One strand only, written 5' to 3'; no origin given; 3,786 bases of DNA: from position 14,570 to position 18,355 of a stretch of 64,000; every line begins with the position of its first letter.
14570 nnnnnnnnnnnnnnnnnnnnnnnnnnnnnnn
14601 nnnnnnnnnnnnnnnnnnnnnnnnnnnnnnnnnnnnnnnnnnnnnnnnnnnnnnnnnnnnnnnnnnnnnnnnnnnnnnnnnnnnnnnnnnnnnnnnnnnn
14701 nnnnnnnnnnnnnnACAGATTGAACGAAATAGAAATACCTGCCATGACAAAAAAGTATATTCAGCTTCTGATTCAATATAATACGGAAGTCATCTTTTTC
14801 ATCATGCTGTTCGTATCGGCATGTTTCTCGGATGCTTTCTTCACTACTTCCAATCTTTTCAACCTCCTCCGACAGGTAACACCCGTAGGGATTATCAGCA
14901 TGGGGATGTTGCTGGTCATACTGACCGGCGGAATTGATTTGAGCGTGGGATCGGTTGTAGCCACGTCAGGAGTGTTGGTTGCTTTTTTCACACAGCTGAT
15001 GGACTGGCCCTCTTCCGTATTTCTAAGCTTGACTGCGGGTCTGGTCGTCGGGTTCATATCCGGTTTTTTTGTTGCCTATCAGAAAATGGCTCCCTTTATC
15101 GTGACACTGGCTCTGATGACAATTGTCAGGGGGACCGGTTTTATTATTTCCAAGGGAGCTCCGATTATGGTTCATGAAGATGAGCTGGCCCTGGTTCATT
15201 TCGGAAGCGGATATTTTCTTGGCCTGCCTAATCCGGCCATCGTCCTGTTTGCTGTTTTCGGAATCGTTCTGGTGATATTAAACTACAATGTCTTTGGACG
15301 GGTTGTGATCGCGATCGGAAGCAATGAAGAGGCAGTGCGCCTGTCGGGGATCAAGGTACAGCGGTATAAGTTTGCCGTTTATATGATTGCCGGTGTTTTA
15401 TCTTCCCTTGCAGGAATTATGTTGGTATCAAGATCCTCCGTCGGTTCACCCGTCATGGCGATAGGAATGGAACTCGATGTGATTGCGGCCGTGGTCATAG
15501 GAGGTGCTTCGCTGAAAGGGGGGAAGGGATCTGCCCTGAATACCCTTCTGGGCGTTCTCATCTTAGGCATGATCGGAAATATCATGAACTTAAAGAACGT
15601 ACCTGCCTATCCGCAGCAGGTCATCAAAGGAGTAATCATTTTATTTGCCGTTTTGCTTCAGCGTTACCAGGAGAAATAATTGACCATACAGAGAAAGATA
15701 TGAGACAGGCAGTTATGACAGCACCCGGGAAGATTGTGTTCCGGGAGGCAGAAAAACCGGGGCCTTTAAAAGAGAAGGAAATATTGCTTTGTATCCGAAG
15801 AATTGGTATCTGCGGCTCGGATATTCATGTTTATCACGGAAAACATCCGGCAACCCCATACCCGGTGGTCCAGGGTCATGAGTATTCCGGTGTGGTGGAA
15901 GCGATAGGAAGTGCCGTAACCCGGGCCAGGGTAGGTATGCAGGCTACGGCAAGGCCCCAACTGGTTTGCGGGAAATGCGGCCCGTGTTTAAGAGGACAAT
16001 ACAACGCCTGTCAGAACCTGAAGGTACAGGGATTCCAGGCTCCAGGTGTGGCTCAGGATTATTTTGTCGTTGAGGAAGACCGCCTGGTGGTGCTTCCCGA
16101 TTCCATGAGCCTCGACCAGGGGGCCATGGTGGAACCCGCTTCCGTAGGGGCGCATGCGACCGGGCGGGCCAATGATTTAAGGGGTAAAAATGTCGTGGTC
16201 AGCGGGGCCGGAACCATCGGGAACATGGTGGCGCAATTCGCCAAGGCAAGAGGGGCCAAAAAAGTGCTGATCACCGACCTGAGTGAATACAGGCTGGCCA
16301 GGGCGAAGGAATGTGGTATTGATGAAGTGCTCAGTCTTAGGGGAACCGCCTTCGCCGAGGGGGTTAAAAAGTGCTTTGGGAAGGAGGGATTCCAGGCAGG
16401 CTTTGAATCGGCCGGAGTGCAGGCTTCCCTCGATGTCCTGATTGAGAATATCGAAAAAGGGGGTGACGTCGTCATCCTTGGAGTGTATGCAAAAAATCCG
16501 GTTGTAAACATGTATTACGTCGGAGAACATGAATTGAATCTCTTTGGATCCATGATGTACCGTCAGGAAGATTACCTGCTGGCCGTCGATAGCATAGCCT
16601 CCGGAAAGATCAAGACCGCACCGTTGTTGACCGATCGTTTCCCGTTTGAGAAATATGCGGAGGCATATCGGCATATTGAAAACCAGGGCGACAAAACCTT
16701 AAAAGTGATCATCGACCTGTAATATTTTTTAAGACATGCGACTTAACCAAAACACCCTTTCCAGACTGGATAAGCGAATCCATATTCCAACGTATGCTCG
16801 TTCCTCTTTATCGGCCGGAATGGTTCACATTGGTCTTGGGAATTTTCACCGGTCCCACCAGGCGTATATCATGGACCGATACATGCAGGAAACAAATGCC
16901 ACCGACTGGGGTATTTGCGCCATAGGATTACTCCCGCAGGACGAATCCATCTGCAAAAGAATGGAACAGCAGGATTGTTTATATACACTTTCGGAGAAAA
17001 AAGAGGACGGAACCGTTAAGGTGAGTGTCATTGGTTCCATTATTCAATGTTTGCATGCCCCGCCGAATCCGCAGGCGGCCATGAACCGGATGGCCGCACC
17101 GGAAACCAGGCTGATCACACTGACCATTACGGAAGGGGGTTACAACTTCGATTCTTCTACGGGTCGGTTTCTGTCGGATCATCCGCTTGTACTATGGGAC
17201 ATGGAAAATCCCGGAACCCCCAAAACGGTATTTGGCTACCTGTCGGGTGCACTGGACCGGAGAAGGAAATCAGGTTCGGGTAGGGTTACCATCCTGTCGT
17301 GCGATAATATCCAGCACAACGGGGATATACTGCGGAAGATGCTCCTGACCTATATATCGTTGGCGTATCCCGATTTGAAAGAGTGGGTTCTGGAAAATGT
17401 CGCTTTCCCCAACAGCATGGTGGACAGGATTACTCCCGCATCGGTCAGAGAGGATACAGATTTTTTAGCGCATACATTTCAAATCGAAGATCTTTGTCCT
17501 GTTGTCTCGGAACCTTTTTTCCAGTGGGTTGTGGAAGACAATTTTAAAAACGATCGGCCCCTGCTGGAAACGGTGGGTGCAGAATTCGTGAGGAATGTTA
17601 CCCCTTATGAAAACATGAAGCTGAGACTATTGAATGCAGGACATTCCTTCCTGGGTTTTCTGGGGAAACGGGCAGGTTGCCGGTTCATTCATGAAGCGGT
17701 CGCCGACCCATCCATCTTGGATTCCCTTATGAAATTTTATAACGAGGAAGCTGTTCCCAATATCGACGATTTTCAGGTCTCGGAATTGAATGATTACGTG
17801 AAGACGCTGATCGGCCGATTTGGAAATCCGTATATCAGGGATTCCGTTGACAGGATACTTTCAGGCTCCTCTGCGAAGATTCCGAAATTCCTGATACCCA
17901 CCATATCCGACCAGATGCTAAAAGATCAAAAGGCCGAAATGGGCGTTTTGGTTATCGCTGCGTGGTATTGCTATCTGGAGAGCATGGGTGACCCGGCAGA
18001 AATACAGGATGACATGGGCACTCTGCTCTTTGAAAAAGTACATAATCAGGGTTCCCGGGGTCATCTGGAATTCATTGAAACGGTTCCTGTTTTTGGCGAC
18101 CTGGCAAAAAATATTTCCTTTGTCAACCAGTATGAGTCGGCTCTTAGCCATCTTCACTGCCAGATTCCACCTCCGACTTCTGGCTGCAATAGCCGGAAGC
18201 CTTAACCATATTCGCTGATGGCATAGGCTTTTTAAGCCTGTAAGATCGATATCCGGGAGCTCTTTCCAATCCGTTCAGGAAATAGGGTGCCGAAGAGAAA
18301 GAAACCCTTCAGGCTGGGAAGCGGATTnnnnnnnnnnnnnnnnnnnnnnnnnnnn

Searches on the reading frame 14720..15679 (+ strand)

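Call 16: search_protein_families(library=pfam, proteins=[window:14720-15679:+], max_evalue=0.001)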
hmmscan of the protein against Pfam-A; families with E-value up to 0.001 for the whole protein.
window:14720-15679:+ (319 aa): 1 family
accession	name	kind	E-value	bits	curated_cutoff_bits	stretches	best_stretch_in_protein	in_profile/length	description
PF02653.21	BPD_transp_2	-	3.2e-37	128.6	26.8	1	45-310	1-268/269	Branched-chain amino acid transport system / permease component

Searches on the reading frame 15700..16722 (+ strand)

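Call 16: search_protein_families(library=pfam, proteins=[window:15700-16722:+], max_evalue=0.001)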
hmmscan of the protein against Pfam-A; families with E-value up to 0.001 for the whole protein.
window:15700-16722:+ (340 aa): 6 families
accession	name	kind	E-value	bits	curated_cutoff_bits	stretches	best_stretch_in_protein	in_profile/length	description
PF08240.17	ADH_N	-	2.2e-25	89.4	23.5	1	25-134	2-104/104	Alcohol dehydrogenase GroES-like domain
PF00107.32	ADH_zinc_N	-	2e-24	86.4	31.8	1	173-300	2-128/129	Zinc-binding dehydrogenase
PF16912.11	Glu_dehyd_C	-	5.1e-06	26.6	34.9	1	140-340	3-211/211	Glucose dehydrogenase C-terminus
PF13602.12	ADH_zinc_N_2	-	7.6e-06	27.3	27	1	206-329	2-126/134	Zinc-binding dehydrogenase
PF02826.25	2-Hacid_dh_C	-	0.00018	21.4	25.1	1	154-206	28-79/178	D-isomer specific 2-hydroxyacid dehydrogenase, NAD binding domain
PF00208.27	ELFV_dehydrog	-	0.00076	19.7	23.4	0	157-197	27-67/241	Glutamate/Leucine/Phenylalanine/Valine dehydrogenase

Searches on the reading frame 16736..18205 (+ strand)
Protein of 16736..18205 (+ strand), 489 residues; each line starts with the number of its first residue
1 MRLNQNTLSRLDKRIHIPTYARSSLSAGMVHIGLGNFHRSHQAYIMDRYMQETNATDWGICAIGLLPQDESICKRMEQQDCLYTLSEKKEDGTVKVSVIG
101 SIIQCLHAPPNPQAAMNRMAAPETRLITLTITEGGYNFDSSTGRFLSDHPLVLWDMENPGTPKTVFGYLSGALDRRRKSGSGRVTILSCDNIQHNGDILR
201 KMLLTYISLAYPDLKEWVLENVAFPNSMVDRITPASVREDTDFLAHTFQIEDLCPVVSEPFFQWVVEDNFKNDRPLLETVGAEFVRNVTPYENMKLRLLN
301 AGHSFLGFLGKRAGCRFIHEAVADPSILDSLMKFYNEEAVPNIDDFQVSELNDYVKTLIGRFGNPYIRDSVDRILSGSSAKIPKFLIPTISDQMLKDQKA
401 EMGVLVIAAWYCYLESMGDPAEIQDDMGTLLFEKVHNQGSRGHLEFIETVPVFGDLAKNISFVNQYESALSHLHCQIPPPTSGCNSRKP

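Call 16: search_protein_families(library=pfam, proteins=[window:16736-18205:+], max_evalue=0.001)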
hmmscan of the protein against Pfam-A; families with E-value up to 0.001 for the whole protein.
window:16736-18205:+ (489 aa): 2 families
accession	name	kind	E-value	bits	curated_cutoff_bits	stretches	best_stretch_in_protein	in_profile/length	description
PF01232.29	Mannitol_dh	-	1.2e-49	169.4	27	1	29-278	3-198/199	Mannitol dehydrogenase Rossmann domain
PF08125.19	Mannitol_dh_C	-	2.6e-39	135.2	30.7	1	287-473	1-189/190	Mannitol dehydrogenase C-terminal domain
